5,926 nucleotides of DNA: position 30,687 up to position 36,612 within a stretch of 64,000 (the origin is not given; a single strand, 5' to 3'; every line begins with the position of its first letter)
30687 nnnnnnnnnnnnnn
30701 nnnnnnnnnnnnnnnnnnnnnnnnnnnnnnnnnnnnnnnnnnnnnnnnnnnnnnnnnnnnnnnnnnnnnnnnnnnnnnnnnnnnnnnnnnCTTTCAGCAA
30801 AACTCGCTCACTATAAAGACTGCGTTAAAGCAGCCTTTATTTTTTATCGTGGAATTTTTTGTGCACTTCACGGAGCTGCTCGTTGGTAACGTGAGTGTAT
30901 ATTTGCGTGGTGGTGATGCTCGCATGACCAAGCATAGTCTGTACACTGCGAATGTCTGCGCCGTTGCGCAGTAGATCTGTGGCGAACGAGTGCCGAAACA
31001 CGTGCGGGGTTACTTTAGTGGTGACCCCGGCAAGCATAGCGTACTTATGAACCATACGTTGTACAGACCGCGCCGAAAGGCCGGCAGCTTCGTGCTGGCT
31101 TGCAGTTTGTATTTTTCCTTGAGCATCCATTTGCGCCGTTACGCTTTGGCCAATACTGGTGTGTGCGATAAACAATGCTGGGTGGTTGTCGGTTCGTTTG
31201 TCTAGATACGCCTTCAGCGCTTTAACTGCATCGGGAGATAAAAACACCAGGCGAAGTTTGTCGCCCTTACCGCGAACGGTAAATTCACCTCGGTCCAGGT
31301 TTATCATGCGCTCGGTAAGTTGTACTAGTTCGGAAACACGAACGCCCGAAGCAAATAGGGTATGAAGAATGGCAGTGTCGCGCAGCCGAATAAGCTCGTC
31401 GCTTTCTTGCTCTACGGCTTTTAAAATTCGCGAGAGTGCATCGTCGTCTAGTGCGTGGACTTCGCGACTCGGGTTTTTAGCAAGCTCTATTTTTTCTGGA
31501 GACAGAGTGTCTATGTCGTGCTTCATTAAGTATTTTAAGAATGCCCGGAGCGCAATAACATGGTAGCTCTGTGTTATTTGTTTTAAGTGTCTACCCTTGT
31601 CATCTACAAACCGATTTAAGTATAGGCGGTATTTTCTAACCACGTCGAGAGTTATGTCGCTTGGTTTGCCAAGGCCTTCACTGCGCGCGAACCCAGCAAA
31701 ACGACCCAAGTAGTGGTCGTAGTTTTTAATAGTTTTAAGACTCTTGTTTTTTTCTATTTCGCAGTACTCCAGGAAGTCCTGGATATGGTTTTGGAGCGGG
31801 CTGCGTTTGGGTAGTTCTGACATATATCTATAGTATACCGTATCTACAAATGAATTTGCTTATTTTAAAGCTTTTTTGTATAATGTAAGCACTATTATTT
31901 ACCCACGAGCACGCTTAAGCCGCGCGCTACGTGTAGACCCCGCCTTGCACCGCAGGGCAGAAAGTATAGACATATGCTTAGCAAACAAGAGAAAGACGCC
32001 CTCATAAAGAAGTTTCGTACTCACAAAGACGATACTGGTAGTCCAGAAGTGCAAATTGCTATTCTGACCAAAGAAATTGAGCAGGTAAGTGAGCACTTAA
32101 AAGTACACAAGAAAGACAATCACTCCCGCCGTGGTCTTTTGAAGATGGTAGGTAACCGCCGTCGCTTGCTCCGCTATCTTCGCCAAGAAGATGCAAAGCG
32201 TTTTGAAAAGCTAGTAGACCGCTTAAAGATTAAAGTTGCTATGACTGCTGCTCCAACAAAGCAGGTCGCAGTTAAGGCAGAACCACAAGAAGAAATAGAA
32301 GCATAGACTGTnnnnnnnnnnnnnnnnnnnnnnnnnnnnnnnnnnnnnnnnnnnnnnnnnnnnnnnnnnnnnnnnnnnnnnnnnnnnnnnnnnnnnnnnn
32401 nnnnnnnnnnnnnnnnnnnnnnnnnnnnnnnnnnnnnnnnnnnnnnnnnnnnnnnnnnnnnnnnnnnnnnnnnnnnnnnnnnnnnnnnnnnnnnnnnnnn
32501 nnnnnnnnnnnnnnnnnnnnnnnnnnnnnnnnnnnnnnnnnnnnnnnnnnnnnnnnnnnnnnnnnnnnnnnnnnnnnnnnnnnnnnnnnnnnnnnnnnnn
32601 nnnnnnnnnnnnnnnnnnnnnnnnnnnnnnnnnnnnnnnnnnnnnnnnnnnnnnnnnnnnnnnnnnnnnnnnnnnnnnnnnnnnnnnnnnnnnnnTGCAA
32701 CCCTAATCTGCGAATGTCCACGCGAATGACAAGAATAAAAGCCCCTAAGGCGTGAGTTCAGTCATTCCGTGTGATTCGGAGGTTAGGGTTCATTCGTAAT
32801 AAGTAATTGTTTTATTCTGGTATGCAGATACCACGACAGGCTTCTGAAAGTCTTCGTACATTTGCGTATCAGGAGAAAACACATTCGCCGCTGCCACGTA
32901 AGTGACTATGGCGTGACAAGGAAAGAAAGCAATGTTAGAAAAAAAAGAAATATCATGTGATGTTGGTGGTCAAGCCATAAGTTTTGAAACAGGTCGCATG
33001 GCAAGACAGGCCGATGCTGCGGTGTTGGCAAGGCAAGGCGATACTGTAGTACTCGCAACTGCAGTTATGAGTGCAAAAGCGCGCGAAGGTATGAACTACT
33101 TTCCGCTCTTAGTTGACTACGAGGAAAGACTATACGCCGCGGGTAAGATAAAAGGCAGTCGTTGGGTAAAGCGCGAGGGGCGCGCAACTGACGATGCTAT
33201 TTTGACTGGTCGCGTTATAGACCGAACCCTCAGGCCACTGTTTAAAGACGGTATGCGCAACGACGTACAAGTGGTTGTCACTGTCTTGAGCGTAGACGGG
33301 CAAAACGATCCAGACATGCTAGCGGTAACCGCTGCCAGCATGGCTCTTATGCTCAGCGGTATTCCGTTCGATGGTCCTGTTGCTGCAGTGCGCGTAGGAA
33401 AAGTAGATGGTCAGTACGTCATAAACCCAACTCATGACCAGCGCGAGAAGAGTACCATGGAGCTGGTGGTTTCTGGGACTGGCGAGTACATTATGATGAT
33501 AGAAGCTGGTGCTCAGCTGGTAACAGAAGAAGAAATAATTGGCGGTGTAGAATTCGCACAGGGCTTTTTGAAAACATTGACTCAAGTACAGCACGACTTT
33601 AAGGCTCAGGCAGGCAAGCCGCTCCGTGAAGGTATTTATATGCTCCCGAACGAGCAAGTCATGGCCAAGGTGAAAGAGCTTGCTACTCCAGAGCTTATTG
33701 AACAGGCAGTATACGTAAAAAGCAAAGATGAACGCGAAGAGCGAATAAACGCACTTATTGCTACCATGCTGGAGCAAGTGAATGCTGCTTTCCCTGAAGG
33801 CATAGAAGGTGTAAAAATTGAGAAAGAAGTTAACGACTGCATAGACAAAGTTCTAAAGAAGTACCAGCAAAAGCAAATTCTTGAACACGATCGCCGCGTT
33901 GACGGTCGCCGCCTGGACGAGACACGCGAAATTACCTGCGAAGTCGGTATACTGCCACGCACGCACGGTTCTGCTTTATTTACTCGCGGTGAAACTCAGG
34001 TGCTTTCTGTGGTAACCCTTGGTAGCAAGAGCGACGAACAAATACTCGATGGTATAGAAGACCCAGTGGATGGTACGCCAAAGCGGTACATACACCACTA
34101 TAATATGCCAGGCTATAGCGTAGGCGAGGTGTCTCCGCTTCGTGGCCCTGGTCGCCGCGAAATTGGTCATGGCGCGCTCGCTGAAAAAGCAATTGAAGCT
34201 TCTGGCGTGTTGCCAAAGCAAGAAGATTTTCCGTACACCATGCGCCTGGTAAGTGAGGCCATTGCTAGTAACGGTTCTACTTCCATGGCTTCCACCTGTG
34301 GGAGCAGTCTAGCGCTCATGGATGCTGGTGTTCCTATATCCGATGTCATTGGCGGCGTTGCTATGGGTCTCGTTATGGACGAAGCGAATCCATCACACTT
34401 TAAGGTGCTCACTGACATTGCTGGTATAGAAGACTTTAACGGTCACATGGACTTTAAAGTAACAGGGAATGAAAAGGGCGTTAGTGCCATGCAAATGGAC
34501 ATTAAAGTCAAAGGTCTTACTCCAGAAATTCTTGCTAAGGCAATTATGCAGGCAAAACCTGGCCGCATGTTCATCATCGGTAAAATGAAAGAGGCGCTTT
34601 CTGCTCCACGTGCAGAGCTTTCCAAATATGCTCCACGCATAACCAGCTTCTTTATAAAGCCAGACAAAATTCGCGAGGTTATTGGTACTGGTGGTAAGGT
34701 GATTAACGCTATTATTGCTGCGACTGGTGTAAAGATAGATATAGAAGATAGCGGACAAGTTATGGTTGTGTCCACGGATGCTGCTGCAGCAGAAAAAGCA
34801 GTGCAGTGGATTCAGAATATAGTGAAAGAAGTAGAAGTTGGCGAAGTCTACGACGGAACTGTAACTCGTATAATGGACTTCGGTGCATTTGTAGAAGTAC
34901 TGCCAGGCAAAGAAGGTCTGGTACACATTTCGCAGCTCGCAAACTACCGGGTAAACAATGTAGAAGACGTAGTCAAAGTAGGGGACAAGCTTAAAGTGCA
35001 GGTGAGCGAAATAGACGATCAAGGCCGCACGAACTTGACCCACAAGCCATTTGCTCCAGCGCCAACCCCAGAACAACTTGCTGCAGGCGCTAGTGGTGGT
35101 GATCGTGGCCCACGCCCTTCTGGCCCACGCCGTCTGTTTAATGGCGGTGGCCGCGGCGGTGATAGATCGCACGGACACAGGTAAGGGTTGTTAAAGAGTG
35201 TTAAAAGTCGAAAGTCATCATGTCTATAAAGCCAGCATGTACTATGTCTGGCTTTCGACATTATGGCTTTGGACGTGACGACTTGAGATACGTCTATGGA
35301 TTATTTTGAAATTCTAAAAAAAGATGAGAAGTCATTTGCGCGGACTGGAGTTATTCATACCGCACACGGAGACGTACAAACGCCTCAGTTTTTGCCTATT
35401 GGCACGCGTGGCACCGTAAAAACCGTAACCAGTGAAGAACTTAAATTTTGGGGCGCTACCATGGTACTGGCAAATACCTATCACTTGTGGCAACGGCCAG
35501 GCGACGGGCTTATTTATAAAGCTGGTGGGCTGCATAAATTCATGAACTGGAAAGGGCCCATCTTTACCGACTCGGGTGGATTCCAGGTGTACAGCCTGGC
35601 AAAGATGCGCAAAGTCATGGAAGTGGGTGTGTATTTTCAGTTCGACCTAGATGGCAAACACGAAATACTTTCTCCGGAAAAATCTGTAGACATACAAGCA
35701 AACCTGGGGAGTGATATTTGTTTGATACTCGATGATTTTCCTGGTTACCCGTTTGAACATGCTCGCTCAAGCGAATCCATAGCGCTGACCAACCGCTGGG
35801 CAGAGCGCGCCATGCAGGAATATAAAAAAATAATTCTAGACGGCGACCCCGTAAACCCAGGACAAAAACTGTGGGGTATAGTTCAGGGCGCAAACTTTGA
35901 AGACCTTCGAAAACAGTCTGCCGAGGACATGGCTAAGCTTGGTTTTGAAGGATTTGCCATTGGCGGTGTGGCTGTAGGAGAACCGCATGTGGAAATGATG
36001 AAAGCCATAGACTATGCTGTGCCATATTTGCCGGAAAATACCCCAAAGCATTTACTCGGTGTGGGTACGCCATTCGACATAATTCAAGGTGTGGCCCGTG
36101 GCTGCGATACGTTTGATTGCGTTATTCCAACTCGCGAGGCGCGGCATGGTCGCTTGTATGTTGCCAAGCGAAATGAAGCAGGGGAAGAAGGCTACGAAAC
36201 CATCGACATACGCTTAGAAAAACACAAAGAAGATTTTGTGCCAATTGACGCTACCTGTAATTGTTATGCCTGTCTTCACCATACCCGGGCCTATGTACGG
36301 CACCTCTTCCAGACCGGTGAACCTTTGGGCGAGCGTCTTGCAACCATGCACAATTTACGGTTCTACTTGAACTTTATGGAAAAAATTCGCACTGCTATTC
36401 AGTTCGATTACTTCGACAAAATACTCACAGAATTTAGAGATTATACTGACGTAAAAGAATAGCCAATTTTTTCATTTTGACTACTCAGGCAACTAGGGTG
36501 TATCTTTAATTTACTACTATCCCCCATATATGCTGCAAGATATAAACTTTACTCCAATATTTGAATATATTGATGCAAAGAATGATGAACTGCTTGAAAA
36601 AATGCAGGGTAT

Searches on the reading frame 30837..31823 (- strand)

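Call 54: search_protein_families(library=pfam, proteins=[window:30837-31823:-], max_evalue=0.00001)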
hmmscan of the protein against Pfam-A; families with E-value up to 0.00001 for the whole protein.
window:30837-31823:- (328 aa): 4 families
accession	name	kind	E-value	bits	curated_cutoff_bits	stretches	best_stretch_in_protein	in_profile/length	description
PF00589.27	Phage_integrase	-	2.7e-38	131.9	27.1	1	125-314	3-170/172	Phage integrase family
PF13102.12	Phage_int_SAM_5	-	1.6e-09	38.4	22.3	1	18-109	7-92/98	Phage integrase SAM-like domain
PF02899.23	Phage_int_SAM_1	-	6.1e-09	36.5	22.3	1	14-101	1-81/83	Phage integrase, N-terminal SAM-like domain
PF13495.12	Phage_int_SAM_4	-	5.4e-06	27.2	27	0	14-104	2-83/85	Phage integrase, N-terminal SAM-like domain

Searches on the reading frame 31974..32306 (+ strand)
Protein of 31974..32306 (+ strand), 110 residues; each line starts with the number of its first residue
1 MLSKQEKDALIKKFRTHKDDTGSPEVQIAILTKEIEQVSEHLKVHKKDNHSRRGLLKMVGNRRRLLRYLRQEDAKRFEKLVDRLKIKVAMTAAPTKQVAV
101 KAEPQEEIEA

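Call 54: search_protein_families(library=pfam, proteins=[window:31974-32306:+], max_evalue=0.00001)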
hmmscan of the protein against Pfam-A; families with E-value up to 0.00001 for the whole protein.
window:31974-32306:+ (110 aa): 1 family
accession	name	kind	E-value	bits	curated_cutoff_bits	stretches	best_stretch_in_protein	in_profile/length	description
PF00312.27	Ribosomal_S15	-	1.2e-33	115.5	31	1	7-86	1-80/81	Ribosomal protein S15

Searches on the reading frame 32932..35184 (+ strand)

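Call 15: search_protein_families(library=pfam, proteins=[window:32932-35184:+])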
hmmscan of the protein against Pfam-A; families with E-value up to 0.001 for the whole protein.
window:32932-35184:+ (750 aa): 5 families
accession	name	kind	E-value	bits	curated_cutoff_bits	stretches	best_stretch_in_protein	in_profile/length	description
PF01138.27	RNase_PH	-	9.3e-55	185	25.5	2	15-145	4-130/130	3' exoribonuclease family, domain 1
PF03725.20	RNase_PH_C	-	1.5e-23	82.9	20.8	2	148-210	1-65/67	3' exoribonuclease family, domain 2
PF00575.29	S1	-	2.3e-19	70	22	1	634-704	2-73/74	S1 RNA binding domain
PF00013.35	KH_1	-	8.8e-10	38.7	21.5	1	572-628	3-65/66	KH domain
PF03726.19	PNPase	-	6.3e-09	36.6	24.6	1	243-327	2-81/81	Polyribonucleotide nucleotidyltransferase, RNA binding domain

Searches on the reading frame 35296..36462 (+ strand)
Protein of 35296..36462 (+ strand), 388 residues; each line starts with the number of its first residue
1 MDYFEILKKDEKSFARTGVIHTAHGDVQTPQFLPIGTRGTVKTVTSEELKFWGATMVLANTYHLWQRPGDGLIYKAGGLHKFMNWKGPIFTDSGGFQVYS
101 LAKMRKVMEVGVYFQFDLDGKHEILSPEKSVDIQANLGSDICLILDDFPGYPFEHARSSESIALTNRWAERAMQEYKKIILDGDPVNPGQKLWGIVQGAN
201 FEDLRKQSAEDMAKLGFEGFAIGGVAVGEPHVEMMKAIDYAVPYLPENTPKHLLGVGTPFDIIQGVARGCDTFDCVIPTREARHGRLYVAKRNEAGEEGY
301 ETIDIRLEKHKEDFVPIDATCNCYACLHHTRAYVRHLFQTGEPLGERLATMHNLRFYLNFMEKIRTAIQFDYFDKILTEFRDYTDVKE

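Call 15: search_protein_families(library=pfam, proteins=[window:35296-36462:+])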
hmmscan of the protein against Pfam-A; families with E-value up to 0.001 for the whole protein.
window:35296-36462:+ (388 aa): 1 family
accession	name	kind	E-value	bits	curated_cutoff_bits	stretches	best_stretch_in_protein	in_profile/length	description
PF01702.25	TGT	-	7.3e-137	456.6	26.3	1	15-381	3-352/357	Queuine tRNA-ribosyltransferase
